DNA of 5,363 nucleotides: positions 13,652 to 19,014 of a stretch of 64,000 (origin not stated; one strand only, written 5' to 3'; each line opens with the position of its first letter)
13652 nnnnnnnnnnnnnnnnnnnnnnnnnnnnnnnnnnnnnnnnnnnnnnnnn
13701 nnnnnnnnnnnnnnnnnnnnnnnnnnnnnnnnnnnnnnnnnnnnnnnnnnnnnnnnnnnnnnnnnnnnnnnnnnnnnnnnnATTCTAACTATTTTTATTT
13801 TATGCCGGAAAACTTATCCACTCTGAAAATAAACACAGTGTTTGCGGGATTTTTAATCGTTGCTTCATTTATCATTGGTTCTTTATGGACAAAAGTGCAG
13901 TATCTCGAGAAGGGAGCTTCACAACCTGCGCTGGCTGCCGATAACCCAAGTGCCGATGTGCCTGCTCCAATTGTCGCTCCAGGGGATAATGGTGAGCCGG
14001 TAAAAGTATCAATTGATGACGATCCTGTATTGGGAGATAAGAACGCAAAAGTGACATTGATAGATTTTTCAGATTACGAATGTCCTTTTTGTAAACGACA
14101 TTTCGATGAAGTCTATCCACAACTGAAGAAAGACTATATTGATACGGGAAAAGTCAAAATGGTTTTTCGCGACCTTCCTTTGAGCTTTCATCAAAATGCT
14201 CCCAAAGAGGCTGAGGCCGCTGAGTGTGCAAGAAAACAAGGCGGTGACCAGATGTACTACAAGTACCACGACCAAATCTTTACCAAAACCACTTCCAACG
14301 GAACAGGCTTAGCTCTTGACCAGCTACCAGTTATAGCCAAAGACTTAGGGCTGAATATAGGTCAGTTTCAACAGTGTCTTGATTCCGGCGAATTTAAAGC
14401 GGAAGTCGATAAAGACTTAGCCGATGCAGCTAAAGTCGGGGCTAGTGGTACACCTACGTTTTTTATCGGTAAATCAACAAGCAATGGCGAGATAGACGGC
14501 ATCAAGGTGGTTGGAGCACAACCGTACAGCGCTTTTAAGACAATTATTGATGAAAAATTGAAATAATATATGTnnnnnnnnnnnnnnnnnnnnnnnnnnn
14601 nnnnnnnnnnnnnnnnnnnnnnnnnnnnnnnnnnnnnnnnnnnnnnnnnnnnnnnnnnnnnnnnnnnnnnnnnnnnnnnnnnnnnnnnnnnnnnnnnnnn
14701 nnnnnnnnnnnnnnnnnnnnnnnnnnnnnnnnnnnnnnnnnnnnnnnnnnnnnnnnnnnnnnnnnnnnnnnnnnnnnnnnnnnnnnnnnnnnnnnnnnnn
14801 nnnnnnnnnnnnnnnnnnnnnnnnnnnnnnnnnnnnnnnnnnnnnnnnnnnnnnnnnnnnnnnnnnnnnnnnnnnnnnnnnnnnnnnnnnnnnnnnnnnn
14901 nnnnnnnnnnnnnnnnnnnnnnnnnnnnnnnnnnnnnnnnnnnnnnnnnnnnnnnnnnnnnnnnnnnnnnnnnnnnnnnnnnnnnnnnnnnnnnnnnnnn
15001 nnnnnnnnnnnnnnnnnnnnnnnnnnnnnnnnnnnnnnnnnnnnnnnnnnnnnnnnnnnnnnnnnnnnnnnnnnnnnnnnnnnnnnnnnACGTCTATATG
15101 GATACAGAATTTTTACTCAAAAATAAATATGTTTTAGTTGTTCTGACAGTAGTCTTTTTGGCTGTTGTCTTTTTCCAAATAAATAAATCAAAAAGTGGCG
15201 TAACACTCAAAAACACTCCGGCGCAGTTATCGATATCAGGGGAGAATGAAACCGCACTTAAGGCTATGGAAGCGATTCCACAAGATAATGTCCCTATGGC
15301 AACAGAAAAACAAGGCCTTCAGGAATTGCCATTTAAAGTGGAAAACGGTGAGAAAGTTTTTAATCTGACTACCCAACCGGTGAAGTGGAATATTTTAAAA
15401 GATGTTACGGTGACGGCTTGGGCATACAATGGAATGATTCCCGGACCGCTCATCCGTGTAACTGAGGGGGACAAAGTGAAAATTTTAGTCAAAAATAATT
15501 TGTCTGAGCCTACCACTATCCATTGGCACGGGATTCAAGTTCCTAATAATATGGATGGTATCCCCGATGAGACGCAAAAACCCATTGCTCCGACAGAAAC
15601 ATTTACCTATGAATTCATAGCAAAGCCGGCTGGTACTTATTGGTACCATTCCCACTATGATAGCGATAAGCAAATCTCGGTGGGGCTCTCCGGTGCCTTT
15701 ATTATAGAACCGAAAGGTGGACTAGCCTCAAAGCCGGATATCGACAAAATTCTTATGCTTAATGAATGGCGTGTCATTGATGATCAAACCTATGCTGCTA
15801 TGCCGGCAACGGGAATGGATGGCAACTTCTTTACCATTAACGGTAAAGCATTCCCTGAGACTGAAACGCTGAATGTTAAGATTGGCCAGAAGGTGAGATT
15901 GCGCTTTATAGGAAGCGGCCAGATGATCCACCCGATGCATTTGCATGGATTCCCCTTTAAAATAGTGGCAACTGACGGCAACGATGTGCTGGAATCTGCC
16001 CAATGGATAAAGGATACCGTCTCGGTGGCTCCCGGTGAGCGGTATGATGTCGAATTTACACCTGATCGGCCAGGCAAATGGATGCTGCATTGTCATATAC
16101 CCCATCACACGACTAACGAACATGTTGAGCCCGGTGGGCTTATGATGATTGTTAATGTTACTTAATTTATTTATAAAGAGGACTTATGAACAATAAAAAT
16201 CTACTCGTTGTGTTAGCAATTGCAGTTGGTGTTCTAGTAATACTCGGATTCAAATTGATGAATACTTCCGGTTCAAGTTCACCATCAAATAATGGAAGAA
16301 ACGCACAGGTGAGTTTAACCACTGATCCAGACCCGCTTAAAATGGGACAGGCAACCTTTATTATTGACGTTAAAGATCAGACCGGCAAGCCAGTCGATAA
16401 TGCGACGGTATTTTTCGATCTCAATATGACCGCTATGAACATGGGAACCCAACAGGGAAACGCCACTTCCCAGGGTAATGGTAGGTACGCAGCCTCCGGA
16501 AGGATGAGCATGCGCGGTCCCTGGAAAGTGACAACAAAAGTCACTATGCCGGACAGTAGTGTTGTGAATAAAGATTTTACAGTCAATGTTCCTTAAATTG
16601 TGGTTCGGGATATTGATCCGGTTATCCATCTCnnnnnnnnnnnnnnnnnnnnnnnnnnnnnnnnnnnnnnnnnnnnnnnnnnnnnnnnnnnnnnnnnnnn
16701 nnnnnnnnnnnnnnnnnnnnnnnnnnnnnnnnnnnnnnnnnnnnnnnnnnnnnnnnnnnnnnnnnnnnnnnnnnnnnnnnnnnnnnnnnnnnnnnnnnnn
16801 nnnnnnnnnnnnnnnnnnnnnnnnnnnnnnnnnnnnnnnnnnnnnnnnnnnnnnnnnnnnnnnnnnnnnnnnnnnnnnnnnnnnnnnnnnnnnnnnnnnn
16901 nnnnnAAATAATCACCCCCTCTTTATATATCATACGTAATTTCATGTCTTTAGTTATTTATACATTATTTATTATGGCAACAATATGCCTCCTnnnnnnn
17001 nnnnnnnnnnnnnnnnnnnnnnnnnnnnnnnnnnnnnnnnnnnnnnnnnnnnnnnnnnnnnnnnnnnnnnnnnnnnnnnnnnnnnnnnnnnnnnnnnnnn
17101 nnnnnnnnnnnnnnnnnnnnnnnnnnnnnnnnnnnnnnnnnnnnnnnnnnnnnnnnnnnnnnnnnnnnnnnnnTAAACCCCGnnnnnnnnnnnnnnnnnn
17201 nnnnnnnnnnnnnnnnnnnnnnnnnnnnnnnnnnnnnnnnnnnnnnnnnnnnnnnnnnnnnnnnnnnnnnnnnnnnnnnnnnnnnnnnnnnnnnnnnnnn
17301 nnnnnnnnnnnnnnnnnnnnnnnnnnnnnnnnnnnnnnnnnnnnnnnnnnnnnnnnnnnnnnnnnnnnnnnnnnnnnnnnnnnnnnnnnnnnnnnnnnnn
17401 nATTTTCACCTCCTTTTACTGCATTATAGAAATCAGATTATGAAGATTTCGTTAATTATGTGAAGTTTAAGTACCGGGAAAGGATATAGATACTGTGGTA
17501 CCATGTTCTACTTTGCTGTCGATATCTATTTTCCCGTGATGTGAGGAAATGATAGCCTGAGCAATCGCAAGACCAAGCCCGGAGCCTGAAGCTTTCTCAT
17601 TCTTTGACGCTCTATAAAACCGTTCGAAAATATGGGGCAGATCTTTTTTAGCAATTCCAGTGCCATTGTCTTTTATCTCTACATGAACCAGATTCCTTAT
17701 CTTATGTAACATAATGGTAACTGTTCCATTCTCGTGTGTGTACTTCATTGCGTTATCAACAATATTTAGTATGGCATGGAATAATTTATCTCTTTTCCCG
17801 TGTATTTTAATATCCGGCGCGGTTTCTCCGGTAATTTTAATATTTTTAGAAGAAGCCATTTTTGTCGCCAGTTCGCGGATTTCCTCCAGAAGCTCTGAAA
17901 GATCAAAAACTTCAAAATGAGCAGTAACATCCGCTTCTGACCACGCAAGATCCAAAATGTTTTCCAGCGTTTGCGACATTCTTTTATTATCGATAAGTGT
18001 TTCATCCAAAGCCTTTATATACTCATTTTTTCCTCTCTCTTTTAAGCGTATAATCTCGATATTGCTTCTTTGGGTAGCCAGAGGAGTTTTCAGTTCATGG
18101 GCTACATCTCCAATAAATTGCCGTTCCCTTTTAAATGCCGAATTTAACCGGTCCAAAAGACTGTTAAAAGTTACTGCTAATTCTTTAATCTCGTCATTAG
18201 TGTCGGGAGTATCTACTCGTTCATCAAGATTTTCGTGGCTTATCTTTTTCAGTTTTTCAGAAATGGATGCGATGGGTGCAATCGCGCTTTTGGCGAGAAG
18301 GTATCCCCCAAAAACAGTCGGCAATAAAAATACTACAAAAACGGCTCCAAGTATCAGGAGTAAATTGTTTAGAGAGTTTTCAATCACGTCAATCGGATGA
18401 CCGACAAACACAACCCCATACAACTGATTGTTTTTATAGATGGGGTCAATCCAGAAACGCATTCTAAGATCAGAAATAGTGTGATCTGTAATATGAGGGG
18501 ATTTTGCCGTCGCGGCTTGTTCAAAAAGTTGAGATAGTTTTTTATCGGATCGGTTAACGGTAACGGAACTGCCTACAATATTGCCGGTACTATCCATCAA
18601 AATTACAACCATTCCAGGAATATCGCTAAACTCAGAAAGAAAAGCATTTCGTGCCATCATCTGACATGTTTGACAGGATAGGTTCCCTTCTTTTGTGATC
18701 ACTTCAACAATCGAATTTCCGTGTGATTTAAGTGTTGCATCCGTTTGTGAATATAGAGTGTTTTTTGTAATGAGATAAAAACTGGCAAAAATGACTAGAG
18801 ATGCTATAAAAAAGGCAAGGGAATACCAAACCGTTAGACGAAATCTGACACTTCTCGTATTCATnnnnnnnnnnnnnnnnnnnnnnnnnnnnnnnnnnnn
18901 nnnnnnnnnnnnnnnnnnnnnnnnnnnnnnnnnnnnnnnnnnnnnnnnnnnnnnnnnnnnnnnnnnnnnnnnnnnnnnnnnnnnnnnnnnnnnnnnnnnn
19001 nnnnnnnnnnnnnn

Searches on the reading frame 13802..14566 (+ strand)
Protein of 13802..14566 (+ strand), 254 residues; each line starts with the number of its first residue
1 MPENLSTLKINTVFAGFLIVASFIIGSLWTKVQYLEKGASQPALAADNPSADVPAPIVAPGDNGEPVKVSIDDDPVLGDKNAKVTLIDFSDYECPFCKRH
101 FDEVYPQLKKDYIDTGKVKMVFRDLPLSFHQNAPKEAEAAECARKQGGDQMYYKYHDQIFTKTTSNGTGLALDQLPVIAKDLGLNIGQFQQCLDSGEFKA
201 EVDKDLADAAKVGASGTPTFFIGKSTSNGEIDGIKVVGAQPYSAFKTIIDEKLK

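Call 19: search_protein_families(library=pfam, proteins=[window:13802-14566:+], max_evalue=0.01)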
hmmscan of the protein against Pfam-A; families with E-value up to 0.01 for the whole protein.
window:13802-14566:+ (254 aa): 4 families
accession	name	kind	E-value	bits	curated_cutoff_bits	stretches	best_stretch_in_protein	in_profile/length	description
PF13462.12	Thioredoxin_4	-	4e-30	105.6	23.2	1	73-227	4-150/165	Thioredoxin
PF01323.26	DSBA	-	2.4e-18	67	25.6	1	86-248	2-189/191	DSBA-like thioredoxin domain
PF13098.12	Thioredoxin_2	-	5.6e-05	23.9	27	1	80-246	3-101/104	Thioredoxin-like domain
PF13743.12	Thioredoxin_5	-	0.00043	20.5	27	1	139-246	83-185/186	Thioredoxin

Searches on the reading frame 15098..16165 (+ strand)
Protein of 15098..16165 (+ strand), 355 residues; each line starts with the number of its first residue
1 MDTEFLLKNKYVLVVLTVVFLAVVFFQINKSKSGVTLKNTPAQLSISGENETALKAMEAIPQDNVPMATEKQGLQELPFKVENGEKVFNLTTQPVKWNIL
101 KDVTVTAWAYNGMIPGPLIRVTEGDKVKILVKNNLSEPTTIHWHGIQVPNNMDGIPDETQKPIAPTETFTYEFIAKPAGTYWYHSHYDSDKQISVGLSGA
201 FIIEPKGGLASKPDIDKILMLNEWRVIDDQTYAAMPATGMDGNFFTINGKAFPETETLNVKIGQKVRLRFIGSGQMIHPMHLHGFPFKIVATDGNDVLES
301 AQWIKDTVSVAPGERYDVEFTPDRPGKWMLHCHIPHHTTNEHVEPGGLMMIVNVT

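Call 19: search_protein_families(library=pfam, proteins=[window:15098-16165:+], max_evalue=0.01)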
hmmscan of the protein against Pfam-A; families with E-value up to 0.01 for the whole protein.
window:15098-16165:+ (355 aa): 4 families
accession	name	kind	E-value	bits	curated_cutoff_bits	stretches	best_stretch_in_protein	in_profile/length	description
PF07732.21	Cu-oxidase_3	-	1.9e-42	144.5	21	1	93-206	3-117/119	Multicopper oxidase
PF07731.20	Cu-oxidase_2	-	7.1e-33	113.7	20.4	2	237-341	14-126/137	Multicopper oxidase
PF00394.28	Cu-oxidase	-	4.7e-12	46.7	21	1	229-343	23-143/157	Multicopper oxidase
PF13473.12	Cupredoxin_1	-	5e-06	26.9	27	0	256-335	35-95/104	Cupredoxin-like domain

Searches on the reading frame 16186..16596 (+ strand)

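Call 19: search_protein_families(library=pfam, proteins=[window:16186-16596:+], max_evalue=0.01)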
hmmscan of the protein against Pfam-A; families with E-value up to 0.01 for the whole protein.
window:16186-16596:+ (136 aa): 5 families
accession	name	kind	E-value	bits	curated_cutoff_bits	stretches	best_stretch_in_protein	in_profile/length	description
PF13115.11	YtkA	-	3.5e-14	53.6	25.9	1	38-117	5-84/85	YtkA-like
PF02369.22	Big_1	-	2.3e-05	24.9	34.9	1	55-124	18-85/93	Bacterial Ig-like domain (group 1)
PF05751.16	FixH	-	0.00064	20.2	23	1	48-119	72-136/150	FixH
PF13620.12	CarboxypepD_reg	-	0.0022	18.7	32.3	1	62-116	6-53/82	Carboxypeptidase regulatory-like domain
PF17789.7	MG4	-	0.0086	16.7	24.7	0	59-121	19-75/95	Macroglobulin domain MG4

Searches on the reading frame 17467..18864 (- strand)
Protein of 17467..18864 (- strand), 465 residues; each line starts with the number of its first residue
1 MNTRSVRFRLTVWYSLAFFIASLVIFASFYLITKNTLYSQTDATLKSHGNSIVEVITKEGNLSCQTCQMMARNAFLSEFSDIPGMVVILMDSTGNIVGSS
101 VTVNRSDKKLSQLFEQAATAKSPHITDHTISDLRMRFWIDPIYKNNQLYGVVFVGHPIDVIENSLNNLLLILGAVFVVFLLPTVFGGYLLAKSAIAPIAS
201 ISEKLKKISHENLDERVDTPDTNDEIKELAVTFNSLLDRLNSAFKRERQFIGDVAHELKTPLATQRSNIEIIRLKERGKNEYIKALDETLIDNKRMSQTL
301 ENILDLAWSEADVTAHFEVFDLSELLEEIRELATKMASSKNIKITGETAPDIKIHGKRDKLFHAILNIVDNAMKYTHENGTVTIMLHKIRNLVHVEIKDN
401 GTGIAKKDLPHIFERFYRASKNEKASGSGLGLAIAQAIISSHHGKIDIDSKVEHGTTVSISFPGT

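Call 19: search_protein_families(library=pfam, proteins=[window:17467-18864:-], max_evalue=0.01)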
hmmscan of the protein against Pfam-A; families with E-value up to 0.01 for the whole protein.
window:17467-18864:- (465 aa): 6 families
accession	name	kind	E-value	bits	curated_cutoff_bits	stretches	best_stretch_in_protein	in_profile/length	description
PF02518.31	HATPase_c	-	1e-29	103.7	26.4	1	357-463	2-108/111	Histidine kinase-, DNA gyrase B-, and HSP90-like ATPase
PF00672.30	HAMP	-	3.1e-11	43.8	25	1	189-241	1-52/53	HAMP domain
PF00512.31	HisKA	-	3.4e-11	43.5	26.9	1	247-311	2-65/66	His Kinase A (phospho-acceptor) domain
PF13589.12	HATPase_c_3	-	1.2e-05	25.8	25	1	362-441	4-86/137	Histidine kinase-, DNA gyrase B-, and HSP90-like ATPase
PF14501.12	HATPase_c_5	-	0.00016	21.9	22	1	361-451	6-91/102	GHKL domain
PF13581.12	HATPase_c_2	-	0.0048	17.4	27.4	1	371-461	42-126/127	Histidine kinase-like ATPase domain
